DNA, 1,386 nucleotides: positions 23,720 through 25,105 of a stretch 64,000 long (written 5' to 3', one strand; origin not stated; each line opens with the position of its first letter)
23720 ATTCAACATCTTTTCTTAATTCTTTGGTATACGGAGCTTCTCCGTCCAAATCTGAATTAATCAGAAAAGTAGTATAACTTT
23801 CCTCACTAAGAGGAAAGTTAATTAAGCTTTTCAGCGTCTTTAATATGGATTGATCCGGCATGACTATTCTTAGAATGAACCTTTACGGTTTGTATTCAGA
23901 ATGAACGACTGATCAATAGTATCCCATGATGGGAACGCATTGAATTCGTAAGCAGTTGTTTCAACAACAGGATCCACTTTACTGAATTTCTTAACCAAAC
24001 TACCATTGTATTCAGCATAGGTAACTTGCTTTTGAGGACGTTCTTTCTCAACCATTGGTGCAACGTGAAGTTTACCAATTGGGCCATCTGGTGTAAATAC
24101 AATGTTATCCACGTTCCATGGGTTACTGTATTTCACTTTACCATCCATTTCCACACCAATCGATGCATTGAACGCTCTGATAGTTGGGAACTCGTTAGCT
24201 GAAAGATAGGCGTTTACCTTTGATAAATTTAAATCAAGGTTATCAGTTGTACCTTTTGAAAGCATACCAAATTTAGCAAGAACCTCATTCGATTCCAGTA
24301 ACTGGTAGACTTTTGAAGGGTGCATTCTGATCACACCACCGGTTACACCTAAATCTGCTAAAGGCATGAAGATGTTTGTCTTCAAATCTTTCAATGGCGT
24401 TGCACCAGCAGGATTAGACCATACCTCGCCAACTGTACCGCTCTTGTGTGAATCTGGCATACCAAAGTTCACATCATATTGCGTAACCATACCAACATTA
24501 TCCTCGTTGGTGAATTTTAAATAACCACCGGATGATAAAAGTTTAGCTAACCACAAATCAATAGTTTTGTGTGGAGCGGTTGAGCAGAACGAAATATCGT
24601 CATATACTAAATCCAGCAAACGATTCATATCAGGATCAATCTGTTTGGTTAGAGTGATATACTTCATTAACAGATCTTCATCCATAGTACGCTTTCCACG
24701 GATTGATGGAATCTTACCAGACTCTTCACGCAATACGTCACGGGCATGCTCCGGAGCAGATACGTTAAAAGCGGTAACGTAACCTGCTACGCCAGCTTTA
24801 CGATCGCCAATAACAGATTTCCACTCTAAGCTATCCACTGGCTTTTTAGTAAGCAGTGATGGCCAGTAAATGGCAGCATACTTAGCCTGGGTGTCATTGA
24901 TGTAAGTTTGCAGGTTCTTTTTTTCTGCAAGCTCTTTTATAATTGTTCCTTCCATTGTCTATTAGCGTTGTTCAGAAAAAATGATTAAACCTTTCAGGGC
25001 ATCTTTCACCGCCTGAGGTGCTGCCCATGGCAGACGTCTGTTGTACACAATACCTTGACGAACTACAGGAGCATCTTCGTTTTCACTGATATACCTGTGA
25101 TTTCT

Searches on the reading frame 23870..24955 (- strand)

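Call 14: search_protein_families(library=phrogs, proteins=[window:23870-24955:-], max_evalue=0.00001)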
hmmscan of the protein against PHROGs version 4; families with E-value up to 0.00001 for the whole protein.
window:23870-24955:- (361 aa): 1 family
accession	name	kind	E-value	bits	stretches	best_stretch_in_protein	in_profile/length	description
phrog_29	-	head and packaging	8.2e-28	98.7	1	5-357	24-360/439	major head protein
